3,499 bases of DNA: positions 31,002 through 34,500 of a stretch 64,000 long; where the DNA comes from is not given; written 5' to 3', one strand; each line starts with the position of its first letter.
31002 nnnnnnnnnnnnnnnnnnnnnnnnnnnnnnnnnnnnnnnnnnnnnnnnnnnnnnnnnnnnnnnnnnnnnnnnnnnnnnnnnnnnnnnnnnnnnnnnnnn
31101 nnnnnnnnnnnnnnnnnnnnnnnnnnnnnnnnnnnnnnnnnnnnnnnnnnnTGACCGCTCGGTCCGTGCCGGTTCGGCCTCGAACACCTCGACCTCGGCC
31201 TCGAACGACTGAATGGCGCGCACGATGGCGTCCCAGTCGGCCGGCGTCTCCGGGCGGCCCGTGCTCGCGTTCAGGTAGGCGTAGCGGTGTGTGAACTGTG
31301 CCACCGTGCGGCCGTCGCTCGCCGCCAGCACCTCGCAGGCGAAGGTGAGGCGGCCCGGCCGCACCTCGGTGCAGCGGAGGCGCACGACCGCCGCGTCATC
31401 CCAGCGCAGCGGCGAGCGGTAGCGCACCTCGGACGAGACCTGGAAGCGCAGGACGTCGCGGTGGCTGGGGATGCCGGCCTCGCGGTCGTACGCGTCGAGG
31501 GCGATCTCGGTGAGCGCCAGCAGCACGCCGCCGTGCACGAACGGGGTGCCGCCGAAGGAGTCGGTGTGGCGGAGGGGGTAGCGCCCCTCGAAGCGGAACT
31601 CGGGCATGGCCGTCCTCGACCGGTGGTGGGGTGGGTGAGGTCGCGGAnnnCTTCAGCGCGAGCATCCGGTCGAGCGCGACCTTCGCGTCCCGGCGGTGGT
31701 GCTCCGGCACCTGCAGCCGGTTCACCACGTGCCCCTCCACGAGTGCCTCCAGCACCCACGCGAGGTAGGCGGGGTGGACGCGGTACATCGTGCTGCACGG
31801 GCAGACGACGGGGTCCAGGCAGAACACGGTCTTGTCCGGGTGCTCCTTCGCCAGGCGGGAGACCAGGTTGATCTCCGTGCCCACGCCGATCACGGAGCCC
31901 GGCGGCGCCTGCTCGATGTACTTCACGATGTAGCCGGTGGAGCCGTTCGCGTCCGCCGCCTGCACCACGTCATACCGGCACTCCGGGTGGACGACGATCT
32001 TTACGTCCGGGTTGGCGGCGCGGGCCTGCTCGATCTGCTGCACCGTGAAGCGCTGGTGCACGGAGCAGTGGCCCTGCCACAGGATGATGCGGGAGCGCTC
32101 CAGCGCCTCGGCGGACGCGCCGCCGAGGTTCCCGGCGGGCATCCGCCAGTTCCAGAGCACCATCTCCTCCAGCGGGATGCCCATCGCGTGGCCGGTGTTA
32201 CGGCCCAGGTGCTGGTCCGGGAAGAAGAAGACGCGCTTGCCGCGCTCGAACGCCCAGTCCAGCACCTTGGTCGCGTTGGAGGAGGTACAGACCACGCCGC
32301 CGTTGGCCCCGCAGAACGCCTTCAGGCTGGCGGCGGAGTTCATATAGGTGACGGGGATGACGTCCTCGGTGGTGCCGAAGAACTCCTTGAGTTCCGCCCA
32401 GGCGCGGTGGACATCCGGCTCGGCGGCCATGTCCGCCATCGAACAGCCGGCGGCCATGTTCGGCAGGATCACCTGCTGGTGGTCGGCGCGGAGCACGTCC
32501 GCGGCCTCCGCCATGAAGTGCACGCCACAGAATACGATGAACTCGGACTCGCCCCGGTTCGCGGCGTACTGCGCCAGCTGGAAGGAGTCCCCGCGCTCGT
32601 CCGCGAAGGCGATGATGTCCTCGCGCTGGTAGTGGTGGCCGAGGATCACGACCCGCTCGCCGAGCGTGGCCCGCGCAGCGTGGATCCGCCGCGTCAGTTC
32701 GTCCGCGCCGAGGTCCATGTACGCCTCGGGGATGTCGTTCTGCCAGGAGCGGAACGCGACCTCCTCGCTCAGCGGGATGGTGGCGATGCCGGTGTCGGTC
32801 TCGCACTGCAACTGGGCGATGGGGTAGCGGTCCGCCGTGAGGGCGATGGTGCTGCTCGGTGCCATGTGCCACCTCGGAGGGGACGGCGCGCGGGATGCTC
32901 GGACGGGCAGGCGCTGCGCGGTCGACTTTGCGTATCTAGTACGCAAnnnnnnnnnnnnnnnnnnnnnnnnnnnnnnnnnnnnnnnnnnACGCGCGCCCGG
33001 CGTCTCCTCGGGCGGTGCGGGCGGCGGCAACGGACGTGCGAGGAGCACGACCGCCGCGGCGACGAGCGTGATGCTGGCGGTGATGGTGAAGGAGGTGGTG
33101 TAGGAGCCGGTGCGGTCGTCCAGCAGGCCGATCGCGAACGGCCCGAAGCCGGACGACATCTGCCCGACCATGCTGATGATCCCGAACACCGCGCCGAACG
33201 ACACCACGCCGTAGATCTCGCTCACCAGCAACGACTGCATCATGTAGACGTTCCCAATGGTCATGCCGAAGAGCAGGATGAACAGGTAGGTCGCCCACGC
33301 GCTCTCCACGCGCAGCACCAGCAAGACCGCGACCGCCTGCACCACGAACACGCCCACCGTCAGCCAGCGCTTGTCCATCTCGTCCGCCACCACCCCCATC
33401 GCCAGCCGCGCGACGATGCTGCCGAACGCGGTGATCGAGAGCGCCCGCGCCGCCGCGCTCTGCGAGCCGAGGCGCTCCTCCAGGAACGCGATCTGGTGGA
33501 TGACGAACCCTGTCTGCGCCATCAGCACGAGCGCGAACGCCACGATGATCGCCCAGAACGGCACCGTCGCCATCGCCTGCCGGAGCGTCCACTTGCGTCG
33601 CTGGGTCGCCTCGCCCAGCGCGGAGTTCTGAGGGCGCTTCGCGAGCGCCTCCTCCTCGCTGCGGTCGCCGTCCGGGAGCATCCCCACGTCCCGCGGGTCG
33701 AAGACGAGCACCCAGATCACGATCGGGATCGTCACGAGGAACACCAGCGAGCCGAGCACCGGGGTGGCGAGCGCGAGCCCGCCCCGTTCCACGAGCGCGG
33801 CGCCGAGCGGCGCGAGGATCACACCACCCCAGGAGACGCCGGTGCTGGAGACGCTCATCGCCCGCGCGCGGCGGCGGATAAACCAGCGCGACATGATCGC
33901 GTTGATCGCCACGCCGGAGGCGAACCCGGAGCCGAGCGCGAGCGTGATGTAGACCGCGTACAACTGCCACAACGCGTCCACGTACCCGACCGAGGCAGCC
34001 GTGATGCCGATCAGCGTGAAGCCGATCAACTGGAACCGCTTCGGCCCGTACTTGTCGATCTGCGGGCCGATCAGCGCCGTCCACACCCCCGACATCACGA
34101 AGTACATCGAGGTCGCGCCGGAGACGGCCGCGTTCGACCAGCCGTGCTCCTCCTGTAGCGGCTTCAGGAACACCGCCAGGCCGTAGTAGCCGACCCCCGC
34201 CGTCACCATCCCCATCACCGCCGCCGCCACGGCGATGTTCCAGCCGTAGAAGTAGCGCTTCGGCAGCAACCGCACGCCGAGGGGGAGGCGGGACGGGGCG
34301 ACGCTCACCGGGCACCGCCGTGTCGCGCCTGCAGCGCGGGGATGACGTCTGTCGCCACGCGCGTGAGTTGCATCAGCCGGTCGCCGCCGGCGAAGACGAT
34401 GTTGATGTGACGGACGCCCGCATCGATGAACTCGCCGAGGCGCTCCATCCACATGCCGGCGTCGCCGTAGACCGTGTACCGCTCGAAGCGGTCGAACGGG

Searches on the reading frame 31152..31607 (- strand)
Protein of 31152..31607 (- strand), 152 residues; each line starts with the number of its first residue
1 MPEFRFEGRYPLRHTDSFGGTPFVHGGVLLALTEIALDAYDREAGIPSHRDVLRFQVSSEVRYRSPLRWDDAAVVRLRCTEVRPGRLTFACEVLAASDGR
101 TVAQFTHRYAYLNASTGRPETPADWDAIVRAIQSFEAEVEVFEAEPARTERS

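Call 6: search_protein_families(library=pfam, proteins=[window:31152-31607:-], max_evalue=0.001)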
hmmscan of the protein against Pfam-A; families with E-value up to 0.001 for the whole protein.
window:31152-31607:- (152 aa): 2 families
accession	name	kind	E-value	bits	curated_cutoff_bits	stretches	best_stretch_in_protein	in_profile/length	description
PF13279.12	4HBT_2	-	1.9e-07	32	25.5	1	34-122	22-115/122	Thioesterase-like superfamily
PF03061.28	4HBT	-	3.3e-07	30.9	20.6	1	23-99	3-76/79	Thioesterase superfamily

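Call 71: search_protein_families(library=padloc, proteins=[window:31152-31607:-], max_evalue=0.01)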
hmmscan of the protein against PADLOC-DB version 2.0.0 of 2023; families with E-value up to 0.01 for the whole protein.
window:31152-31607:- (152 aa): 0 families

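Call 77: search_protein_families(library=ncbifam, proteins=[window:31152-31607:-], max_evalue=0.00001)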
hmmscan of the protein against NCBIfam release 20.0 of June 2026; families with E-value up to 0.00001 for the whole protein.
window:31152-31607:- (152 aa): 0 families

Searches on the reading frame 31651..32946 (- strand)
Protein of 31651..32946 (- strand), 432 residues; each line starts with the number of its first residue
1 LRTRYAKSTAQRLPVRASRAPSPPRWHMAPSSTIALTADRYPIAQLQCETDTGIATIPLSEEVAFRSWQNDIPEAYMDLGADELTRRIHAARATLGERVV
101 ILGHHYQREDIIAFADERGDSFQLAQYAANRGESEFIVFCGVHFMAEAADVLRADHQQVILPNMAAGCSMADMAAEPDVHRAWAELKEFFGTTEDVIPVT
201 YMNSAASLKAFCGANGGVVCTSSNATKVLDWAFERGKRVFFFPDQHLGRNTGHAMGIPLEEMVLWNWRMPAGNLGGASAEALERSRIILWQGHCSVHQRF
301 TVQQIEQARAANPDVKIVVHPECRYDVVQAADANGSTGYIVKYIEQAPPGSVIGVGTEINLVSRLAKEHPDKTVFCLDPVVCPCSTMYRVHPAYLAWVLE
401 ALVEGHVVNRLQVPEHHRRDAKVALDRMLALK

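Call 6: search_protein_families(library=pfam, proteins=[window:31651-32946:-], max_evalue=0.001)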
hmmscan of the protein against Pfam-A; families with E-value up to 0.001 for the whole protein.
window:31651-32946:- (432 aa): 1 family
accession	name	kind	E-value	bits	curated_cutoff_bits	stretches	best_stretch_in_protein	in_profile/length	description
PF02445.21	NadA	-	3e-96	322.5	27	1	90-430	5-295/295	Quinolinate synthetase A protein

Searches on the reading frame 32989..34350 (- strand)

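Call 37: search_protein_families(library=pfam, proteins=[window:32989-34350:-], max_evalue=0.0001)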
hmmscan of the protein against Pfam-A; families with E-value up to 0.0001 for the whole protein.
window:32989-34350:- (454 aa): 1 family
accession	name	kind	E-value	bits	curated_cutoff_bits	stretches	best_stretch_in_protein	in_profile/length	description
PF07690.21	MFS_1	-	2.4e-42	145.5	33.4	2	46-380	3-323/347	Major Facilitator Superfamily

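Call 77: search_protein_families(library=ncbifam, proteins=[window:32989-34350:-], max_evalue=0.00001)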
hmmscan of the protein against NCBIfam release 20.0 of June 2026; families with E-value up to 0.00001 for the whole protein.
window:32989-34350:- (454 aa): 9 families
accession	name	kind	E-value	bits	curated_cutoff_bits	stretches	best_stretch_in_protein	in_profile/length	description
NF049980.1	SfMCT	equivalog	8.6e-43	146.4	320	1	37-425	2-376/378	L-lactate MFS transporter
NF038246.1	bile_salt_MFS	equivalog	1.4e-27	96.7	400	1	59-436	26-401/408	conjugated bile salt MFS transporter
TIGR04259.1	oxa_formateAnti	equivalog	4e-25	88.5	335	1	41-436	5-389/405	oxalate/formate MFS antiporter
TIGR00890.1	2A0111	subfamily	4.4e-25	88.4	374.85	1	39-433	4-376/377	oxalate/formate antiport family MFS transporter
TIGR00881.1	2A0104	subfamily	8.5e-17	61.2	407.75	1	60-414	16-373/379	phosphoglycerate transporter protein PgtP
TIGR00893.1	2A0114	subfamily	1.7e-16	60.2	395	1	65-437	20-397/399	D-galactonate transporter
TIGR00892.1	2A0113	subfamily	1.2e-15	57.2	586.1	1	35-437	16-418/455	monocarboxylate transporter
NF033733.1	MFS_ArsK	equivalog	2.9e-09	36.2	400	1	41-435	6-381/388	arsenite efflux MFS transporter ArsK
TIGR00895.1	2A0115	subfamily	5.6e-08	32.1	418.55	1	39-410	17-397/398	aromatic acid/H+ symport family MFS transporter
